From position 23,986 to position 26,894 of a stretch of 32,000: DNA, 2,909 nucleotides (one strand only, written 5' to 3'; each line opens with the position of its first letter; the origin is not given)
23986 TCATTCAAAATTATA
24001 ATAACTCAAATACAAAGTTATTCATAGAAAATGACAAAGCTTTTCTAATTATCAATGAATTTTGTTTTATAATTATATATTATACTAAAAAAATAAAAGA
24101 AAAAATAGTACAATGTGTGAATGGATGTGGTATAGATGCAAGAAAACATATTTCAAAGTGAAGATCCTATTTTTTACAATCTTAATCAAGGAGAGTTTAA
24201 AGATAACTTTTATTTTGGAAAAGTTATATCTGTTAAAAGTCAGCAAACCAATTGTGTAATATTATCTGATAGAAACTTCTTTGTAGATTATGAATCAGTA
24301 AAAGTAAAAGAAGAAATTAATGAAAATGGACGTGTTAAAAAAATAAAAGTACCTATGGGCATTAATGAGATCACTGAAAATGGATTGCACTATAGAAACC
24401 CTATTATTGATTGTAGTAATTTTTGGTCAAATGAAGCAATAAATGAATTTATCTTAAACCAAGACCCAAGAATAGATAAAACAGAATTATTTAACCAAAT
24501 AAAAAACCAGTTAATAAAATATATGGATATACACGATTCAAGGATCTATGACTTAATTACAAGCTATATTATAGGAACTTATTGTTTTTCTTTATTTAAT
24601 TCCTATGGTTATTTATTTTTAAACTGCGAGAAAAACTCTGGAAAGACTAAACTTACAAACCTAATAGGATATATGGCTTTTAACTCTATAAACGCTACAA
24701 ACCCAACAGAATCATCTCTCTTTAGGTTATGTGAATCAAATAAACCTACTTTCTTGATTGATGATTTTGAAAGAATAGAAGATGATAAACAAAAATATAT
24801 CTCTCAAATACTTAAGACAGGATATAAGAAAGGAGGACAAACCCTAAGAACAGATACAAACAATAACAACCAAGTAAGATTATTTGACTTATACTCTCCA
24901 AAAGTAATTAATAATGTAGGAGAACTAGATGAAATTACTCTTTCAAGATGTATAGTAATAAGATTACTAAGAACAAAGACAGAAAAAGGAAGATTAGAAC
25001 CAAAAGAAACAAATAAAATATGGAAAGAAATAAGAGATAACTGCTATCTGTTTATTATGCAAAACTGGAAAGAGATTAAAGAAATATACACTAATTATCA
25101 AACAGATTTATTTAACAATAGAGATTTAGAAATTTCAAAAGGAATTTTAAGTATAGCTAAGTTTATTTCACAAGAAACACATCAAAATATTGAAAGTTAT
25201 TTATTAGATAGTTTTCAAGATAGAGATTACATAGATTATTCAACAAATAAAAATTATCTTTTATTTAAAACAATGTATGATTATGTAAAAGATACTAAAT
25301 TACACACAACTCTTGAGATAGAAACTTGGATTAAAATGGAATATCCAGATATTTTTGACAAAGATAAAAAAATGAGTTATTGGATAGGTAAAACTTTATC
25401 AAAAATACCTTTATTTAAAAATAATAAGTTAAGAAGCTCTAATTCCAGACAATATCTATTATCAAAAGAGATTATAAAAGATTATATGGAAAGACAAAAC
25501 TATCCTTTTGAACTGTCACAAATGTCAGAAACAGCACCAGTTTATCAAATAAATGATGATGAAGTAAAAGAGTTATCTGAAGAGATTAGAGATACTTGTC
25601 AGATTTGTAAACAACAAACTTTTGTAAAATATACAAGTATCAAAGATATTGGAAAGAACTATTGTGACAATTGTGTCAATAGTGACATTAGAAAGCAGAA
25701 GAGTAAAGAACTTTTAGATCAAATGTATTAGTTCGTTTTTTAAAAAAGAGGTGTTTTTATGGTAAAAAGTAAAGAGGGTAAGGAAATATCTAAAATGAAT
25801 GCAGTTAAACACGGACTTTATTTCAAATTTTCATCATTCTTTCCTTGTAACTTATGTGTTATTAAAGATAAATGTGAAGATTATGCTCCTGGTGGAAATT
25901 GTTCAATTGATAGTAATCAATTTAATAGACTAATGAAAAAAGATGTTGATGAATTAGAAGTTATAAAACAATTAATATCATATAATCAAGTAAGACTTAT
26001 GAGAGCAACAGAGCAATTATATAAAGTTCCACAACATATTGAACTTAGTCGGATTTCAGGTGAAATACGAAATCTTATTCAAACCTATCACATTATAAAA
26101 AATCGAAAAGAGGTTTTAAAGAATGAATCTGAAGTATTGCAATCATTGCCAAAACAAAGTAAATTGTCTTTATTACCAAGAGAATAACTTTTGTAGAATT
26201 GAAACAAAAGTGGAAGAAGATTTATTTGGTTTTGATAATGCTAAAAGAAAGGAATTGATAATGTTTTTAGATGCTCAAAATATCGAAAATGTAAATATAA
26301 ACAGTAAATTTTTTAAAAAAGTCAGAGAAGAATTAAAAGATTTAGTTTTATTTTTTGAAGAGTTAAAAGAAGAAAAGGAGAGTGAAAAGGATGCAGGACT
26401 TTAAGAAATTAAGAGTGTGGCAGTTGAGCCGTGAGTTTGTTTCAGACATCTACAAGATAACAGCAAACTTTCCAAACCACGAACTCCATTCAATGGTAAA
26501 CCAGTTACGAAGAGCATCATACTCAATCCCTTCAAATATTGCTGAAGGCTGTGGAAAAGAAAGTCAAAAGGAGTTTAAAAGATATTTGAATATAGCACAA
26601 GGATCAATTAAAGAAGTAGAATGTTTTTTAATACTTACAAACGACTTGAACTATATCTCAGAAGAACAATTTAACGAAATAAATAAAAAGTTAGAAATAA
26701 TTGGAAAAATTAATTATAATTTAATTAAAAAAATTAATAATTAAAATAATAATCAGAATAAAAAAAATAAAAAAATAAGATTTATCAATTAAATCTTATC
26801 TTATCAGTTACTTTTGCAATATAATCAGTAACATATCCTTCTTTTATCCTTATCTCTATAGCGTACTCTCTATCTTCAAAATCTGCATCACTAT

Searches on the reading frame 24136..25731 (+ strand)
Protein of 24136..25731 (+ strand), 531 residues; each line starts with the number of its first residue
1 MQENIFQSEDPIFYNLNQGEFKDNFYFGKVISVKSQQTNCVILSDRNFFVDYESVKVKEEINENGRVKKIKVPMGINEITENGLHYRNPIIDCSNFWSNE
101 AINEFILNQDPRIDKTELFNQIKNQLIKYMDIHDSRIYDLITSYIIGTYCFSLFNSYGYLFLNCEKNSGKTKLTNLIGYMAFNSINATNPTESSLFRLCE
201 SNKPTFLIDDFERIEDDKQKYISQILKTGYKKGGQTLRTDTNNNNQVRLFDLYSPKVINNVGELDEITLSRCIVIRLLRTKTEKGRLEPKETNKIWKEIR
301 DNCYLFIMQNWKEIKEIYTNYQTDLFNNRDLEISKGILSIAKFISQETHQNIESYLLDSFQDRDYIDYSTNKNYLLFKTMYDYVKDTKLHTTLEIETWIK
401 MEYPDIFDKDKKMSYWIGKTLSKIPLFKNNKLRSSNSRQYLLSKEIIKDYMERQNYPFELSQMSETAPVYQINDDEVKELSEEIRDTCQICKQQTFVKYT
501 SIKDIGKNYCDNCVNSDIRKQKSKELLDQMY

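Call 12: search_protein_families(library=pfam, max_evalue=0.01, proteins=[window:24136-25731:+])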
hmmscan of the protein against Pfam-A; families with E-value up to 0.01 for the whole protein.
window:24136-25731:+ (531 aa): 0 families

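Call 61: search_protein_families(library=phrogs, max_evalue=0.01, proteins=[window:24136-25731:+])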
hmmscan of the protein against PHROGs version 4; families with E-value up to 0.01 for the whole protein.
window:24136-25731:+ (531 aa): 0 families

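Call 62: search_protein_families(library=pfam, max_evalue=0.1, proteins=[window:24136-25731:+])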
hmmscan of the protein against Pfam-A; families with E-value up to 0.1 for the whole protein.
window:24136-25731:+ (531 aa): 0 families

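Call 92: search_solved_structures(query=window:24136-25731:+, max_evalue=1)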
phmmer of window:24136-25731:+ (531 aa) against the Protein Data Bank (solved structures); distinct sequences matched with E-value up to 1: 13.
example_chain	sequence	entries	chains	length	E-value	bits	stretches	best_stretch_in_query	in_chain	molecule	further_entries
2inp_A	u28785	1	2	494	0.26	13.2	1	369-432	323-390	Phenol hydroxylase component phN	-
2inn_A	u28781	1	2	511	0.26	13.1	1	369-432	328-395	Phenol hydroxylase component phN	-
3u52_A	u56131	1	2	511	0.26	13.1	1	369-432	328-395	Phenol hydroxylase component phN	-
4zjf_A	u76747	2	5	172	0.36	12.7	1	122-174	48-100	Glycoprotein | PRE-GLYCOPROTEIN POLYPROTEIN GP COMPLEX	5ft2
8ejj_A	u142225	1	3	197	0.48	12.3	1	122-174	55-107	Glycoprotein GP1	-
9mj2_A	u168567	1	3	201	0.49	12.3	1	122-174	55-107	Pre-glycoprotein polyprotein GP complex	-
7s8h_A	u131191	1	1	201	0.49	12.3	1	122-174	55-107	Glycoprotein G1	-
8t5c_B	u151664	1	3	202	0.51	12.2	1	122-174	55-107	Glycoprotein G1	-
8vcb_A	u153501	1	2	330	0.69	11.8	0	293-380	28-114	Q5LIA5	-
7puy_A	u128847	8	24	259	0.79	11.6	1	122-174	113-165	Pre-glycoprotein polyprotein GP complex | Glycoprotein G1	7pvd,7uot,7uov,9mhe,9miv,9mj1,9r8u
6p91_A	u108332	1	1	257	0.79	11.6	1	122-174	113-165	Pre-glycoprotein polyprotein GP complex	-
8tyc_A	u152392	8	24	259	0.8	11.6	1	122-174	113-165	Glycoprotein G1 | Glycoprotein GP1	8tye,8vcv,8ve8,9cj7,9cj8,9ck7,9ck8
5vk2_A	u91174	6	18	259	0.8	11.6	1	122-174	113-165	Pre-glycoprotein polyprotein GP complex | Glycoprotein G1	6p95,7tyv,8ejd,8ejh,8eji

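Call 93: search_protein_families(library=ncbifam, max_evalue=0.01, proteins=[window:24136-25731:+])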
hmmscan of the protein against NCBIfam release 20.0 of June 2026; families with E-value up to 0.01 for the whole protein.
window:24136-25731:+ (531 aa): 0 families

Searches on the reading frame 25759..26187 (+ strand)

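Call 12: search_protein_families(library=pfam, max_evalue=0.01, proteins=[window:25759-26187:+])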
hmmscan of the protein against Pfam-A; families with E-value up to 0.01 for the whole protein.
window:25759-26187:+ (142 aa): 0 families

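Call 61: search_protein_families(library=phrogs, max_evalue=0.01, proteins=[window:25759-26187:+])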
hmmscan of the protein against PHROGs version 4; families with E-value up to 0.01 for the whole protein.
window:25759-26187:+ (142 aa): 1 family
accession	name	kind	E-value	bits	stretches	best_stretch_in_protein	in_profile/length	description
phrog_887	-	moron, auxiliary metabolic gene and host takeover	0.0021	18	1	9-114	344-449/509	queuine tRNA-ribosyltransferase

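Call 93: search_protein_families(library=ncbifam, max_evalue=0.01, proteins=[window:25759-26187:+])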
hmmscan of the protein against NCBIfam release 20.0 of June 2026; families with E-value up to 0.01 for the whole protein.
window:25759-26187:+ (142 aa): 0 families

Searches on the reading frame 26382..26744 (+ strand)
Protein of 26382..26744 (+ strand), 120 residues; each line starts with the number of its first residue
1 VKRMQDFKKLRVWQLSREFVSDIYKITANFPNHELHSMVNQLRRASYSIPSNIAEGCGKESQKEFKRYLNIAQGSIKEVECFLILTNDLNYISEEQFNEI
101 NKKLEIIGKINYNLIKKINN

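Call 13: search_protein_families(library=pfam, max_evalue=0.01, proteins=[window:26382-26744:+])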
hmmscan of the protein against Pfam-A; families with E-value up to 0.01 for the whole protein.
window:26382-26744:+ (120 aa): 2 families
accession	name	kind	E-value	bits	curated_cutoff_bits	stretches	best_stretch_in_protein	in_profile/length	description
PF05635.17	23S_rRNA_IVP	-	4.1e-39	133.5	33.8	1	8-110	1-103/106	23S rRNA-intervening sequence protein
PF22296.2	bAvd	-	4.3e-07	30.8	40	1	16-117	7-106/107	bAvd-like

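Call 93: search_protein_families(library=ncbifam, max_evalue=0.01, proteins=[window:26382-26744:+])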
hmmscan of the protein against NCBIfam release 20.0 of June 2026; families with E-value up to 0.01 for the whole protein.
window:26382-26744:+ (120 aa): 4 families
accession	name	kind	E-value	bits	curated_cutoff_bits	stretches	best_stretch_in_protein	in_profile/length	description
TIGR02436.1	TIGR02436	subfamily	3.5e-37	127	24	1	12-118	1-108/109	four helix bundle protein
NF008911.0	PRK12275.1-2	subfamily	1.3e-36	125.7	137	1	4-119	1-116/118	hypothetical protein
NF008912.0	PRK12275.1-6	subfamily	5e-24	84.6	124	1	6-119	2-112/117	hypothetical protein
NF033474.1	DivGenRetAVD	equivalog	3.8e-08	33.6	80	1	14-110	5-98/104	diversity-generating retroelement protein Avd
